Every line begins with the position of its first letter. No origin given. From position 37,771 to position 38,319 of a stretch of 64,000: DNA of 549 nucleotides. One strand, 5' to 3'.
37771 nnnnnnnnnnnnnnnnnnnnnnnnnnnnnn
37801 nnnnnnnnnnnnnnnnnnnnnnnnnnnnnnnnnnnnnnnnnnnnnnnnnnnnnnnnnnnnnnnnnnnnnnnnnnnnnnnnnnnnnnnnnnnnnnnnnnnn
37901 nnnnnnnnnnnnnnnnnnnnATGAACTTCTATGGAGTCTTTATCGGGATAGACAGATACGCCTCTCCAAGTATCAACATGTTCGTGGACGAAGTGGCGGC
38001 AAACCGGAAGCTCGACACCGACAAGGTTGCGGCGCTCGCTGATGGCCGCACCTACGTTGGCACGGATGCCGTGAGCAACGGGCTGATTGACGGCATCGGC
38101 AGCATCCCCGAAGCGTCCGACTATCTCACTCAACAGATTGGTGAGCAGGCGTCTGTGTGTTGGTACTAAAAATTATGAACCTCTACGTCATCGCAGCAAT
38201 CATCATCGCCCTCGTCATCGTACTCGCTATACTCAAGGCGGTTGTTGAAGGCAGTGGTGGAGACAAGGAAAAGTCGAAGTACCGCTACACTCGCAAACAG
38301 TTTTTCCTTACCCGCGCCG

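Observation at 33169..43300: Lower-GC genomic island inserted at tRNA-Gln: Type III R-M, sppA remnant, DUF2726-like gene and cargo, ending at an IS481 transposase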

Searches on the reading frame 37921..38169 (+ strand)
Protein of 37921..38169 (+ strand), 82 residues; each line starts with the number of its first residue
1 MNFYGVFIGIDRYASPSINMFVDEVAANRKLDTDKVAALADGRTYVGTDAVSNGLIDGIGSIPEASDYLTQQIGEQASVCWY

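Call 4: search_protein_families(library=pfam, proteins=[window:37921-38169:+], max_evalue=0.01)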
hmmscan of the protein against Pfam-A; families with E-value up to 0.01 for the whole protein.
window:37921-38169:+ (82 aa): 1 family
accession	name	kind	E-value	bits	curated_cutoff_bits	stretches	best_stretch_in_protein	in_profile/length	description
PF01343.23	Peptidase_S49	-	1.3e-11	45.1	24.9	1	18-72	96-150/154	Peptidase family S49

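Call 14: search_protein_families(library=ncbifam, proteins=[window:37921-38169:+], max_evalue=0.001)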
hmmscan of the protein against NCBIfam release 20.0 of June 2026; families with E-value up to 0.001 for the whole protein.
window:37921-38169:+ (82 aa): 3 families
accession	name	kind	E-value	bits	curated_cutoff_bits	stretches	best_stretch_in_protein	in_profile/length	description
TIGR00706.1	SppA_dom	equivalog_domain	5e-12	45.9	155.45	1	17-71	151-205/208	signal peptide peptidase SppA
TIGR00705.1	SppA_67K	equivalog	8.6e-12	44.2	311.45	1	19-81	471-535/590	signal peptide peptidase SppA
NF008195.0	PRK10949.1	equivalog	3.8e-06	25.4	746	1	19-65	486-532/618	signal peptide peptidase SppA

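Call 23: find_homologous_proteins(query=window:37921-38169:+, max_evalue=0.001)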
Query window:37921-38169:+ (82 aa): 1 proteins with E <= 0.001 among 2 candidates.
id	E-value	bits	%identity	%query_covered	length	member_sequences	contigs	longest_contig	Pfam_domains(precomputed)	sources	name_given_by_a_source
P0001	3.1e-47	176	100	100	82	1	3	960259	PF01343.24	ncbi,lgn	ncbi:MAG: S49 family peptidase [bacterium]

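Call 28: search_protein_families(library=padloc, proteins=[window:37921-38169:+], max_evalue=0.001)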
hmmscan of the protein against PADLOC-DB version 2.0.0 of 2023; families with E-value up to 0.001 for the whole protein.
window:37921-38169:+ (82 aa): 0 families

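Call 37: search_protein_representatives(protein=window:37921-38169:+)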
Query: 82 residues. Proteins with E-value up to 0.001 (for the whole library): 1207; up to 1e-10: 13; up to 1e-30: 1. The best 150 are listed.
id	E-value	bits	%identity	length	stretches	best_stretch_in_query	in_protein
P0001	1.0e-47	175.7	100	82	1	1-82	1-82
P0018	2.8e-22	94.7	75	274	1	19-82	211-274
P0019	8.5e-13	64.5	55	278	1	19-82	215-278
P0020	9.9e-13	64.3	49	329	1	12-81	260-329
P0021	1.8e-12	63.5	52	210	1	19-82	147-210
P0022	9.9e-12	61.2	56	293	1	20-81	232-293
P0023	1.6e-11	60.5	48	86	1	19-82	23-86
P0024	2.7e-11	59.8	54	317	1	19-81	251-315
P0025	5.8e-11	58.7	46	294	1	13-80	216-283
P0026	6.3e-11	58.6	52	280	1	18-82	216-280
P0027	7.0e-11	58.5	40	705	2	21-74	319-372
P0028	7.9e-11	58.3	46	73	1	19-81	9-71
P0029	9.1e-11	58.1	52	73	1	19-81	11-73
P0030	1.8e-10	57.1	37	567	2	19-74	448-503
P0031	2.1e-10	57.0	41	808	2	17-67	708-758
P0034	3.7e-10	56.1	47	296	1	16-81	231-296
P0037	4.7e-10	55.8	51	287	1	18-80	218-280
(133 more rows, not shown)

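Call 38: list_cluster_members(proteins=[P0018, P0019, P0020, P0021, P0022, P0024, P0025, P0026, P0034, P0037])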
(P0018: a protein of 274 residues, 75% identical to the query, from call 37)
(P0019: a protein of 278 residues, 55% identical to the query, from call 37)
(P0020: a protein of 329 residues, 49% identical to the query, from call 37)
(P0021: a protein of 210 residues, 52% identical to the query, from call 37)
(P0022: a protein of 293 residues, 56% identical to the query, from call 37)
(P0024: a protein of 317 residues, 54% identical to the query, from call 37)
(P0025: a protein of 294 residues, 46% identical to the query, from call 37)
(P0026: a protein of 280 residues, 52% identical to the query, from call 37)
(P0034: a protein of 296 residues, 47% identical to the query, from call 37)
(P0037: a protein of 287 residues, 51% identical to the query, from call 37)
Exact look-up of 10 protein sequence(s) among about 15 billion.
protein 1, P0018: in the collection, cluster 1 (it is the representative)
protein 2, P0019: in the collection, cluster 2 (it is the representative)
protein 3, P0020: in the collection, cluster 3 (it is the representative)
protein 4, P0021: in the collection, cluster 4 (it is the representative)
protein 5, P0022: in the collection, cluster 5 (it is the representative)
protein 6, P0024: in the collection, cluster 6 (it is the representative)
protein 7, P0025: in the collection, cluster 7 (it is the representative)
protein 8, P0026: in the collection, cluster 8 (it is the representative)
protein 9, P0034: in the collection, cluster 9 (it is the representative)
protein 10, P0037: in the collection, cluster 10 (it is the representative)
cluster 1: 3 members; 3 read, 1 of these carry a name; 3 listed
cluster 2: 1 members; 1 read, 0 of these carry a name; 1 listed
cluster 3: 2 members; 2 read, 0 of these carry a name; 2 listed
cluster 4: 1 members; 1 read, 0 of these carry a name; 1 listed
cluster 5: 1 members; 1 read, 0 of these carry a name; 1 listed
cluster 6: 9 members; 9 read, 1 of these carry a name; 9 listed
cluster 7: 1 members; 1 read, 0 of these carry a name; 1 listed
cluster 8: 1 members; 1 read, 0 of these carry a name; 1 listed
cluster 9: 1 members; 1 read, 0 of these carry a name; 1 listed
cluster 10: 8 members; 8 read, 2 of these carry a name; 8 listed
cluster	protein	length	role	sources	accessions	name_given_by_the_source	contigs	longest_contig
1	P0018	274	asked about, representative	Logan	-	-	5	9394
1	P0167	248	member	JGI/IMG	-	protease-4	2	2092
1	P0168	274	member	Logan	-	-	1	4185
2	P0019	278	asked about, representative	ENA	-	-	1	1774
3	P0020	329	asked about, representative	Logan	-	-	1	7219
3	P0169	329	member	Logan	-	-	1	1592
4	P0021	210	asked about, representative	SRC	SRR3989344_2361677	-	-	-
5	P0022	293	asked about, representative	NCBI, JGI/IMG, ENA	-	-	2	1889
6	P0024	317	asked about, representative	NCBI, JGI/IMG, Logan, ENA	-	signal peptide peptidase SppA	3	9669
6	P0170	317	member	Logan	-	-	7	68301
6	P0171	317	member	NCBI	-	-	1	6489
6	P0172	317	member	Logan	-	-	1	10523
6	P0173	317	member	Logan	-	-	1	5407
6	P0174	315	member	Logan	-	-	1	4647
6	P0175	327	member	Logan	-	-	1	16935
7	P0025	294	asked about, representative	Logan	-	-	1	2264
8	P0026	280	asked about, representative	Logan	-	-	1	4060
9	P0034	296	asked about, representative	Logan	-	-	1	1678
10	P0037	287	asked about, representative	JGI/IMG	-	protease-4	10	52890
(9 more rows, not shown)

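Call 39: find_encoding_contigs(protein=P0018, flank=10000, max_places=6)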
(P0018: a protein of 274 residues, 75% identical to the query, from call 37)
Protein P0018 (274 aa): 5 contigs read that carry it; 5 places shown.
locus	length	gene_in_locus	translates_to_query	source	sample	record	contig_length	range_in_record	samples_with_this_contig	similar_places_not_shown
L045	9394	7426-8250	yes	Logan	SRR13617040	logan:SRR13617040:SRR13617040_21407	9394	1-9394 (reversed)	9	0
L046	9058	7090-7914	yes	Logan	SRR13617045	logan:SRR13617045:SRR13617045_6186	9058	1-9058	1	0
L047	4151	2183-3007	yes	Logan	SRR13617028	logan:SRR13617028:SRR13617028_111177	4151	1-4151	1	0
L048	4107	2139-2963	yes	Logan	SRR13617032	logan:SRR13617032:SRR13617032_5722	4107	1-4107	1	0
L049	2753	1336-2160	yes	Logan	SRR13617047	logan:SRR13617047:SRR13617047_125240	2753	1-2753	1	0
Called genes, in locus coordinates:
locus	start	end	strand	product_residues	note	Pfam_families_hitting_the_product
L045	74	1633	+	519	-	PF12161:HsdM_N, PF02384:N6_Mtase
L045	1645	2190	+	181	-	PF00574:CLP_protease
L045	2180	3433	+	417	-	PF01420:Methylase_S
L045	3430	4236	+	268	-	-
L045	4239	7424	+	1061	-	PF04313:HSDR_N, PF04851:ResIII, PF18766:SWI2_SNF2, PF22679:T1R_D3-like, PF11867:T1RH-like_C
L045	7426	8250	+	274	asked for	PF25145:NfeD1b_N (weak), PF01343:Peptidase_S49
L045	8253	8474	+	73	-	-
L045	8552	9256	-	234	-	-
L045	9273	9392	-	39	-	?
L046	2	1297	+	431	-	?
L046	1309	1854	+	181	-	PF00574:CLP_protease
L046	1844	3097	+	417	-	PF01420:Methylase_S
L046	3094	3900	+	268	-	-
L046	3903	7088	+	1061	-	PF04313:HSDR_N, PF04851:ResIII, PF18766:SWI2_SNF2, PF22679:T1R_D3-like, PF11867:T1RH-like_C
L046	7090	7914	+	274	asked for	PF25145:NfeD1b_N (weak), PF01343:Peptidase_S49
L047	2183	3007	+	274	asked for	PF25145:NfeD1b_N (weak), PF01343:Peptidase_S49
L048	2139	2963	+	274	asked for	PF25145:NfeD1b_N (weak), PF01343:Peptidase_S49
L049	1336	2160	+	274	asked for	PF25145:NfeD1b_N (weak), PF01343:Peptidase_S49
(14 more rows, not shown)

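Call 41: find_encoding_contigs(protein=P0020, flank=8000, max_places=3)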
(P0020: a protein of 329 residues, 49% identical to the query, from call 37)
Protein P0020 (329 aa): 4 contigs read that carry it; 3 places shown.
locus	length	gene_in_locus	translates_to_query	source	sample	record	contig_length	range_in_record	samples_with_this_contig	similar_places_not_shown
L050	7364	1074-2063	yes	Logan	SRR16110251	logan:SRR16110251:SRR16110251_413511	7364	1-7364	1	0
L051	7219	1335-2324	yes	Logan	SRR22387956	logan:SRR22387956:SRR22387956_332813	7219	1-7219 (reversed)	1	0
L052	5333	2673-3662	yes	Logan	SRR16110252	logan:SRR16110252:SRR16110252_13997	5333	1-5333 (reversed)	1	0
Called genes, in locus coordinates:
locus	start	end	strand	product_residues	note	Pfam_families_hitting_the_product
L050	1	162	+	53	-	?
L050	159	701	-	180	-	PF01625:PMSR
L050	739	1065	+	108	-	-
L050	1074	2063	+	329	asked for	PF01343:Peptidase_S49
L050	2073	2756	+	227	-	PF01479:S4, PF00849:PseudoU_synth_2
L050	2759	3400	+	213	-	PF03352:Adenine_glyco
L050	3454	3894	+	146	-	PF04024:PspC, PF22570:LiaF-TM (weak)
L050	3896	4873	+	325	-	PF18917:LiaI-LiaF-like_TM1 (weak), PF22570:LiaF-TM (weak), PF17115:Toast_rack_N (weak)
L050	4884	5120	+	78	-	PF14242:DUF4342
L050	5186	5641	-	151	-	PF01741:MscL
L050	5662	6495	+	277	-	PF18761:Heliorhodopsin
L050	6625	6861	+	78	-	-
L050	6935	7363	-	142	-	?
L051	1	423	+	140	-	?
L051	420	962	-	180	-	PF01625:PMSR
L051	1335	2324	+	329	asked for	PF01343:Peptidase_S49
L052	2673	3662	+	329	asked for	PF01343:Peptidase_S49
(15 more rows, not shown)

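Call 42: find_encoding_contigs(protein=P0170, flank=8000, max_places=3)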
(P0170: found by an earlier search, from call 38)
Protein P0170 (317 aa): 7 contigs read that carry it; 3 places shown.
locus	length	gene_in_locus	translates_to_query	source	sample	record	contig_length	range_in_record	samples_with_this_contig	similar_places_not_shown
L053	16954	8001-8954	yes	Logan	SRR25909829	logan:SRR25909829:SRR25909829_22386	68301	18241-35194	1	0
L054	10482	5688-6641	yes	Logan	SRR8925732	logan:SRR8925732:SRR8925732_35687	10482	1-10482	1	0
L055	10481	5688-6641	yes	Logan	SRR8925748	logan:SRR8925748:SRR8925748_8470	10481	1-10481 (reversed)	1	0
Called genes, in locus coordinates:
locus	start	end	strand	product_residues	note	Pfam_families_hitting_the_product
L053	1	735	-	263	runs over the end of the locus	PF27257:HI_0787_N (faint)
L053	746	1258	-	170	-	-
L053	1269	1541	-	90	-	-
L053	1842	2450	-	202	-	PF09195:Endonuc-BglII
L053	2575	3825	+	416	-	PF00145:DNA_methylase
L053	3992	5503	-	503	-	PF02518:HATPase_c (weak), PF13589:HATPase_c_3, PF17942:Morc6_S5 (weak)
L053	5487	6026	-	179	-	PF02229:PC4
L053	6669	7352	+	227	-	PF18754:Nmad3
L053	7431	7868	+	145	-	-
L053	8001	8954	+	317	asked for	PF25145:NfeD1b_N, PF01343:Peptidase_S49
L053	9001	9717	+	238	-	-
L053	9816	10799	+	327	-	PF13481:AAA_25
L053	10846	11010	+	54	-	-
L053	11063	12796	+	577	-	PF00239:Resolvase, PF07508:Recombinase (weak)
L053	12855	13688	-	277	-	PF01734:Patatin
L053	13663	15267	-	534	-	PF05496:RuvB_N (faint), PF13177:DNA_pol3_delta2, PF13401:AAA_22 (weak), PF00004:AAA, PF22608:DNAX_ATPase_lid, PF12169:DNA_pol3_gamma3, PF20964:DnaX_C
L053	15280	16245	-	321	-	PF10017:Methyltransf_33, PF13649:Methyltransf_25 (faint)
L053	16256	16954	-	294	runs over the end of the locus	PF13328:HD_4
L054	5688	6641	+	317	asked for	PF25145:NfeD1b_N, PF01343:Peptidase_S49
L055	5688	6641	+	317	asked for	PF25145:NfeD1b_N, PF01343:Peptidase_S49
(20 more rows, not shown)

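Call 43: find_related_loci(query=P0018, collection=metagenome_contigs, flank=8000)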
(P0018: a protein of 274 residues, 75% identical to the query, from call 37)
Query P0018 (274 aa) in metagenome_contigs; peptide patterns used: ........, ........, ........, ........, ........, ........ (x = any residue, [..] = any of these).
363 stretches matched a pattern; 13 encode a relative of the query (tblastn E <= 1e-3); 13 distinct loci.
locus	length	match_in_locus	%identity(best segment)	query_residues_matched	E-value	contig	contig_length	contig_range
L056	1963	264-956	49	47-273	2e-67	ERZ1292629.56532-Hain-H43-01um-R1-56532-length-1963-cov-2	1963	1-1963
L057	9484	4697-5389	49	48-274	3e-64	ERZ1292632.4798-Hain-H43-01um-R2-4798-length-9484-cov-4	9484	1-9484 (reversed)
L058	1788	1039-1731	49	47-273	3e-66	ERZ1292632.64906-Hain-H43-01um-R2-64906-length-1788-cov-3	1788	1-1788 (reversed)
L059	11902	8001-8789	48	9-274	3e-71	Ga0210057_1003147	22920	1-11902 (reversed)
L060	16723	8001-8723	46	38-274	3e-63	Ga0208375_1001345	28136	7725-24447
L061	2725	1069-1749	45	48-273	2e-57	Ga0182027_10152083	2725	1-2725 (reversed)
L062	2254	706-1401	44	47-273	2e-56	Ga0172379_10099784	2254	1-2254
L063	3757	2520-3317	40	12-273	5e-55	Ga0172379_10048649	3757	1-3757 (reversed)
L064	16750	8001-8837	41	2-273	3e-57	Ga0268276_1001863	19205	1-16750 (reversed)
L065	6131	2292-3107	40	6-273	6e-50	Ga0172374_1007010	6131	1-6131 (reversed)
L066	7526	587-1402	40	6-273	7e-50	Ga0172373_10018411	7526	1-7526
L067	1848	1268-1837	46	38-223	2e-49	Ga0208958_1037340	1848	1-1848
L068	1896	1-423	44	134-274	1e-34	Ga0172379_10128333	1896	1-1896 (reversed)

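Call 44: find_related_loci(query=P0018, collection=viral_contigs, flank=8000)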
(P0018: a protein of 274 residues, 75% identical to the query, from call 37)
Query P0018 (274 aa) in viral_contigs; peptide patterns used: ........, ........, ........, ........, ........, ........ (x = any residue, [..] = any of these).
14 stretches matched a pattern, but none encodes a relative of the query by tblastn (E <= 1e-3).

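Call 66: search_protein_families(library=padloc, proteins=[L045:1645-2190:+, L045:3430-4236:+, L045:7426-8250:+], max_evalue=0.01)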
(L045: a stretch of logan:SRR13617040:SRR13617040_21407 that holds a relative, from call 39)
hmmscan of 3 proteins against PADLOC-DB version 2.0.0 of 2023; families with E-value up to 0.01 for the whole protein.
L045:1645-2190:+ (181 aa): 0 families

L045:3430-4236:+ (268 aa): 0 families

L045:7426-8250:+ (274 aa): 0 families

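Call 67: search_protein_families(library=pfam, proteins=[L045:3430-4236:+, L045:8253-8474:+], max_evalue=0.01)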
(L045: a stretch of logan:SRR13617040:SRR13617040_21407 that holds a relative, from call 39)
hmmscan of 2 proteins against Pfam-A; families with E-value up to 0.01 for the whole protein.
L045:3430-4236:+ (268 aa): 0 families

L045:8253-8474:+ (73 aa): 0 families
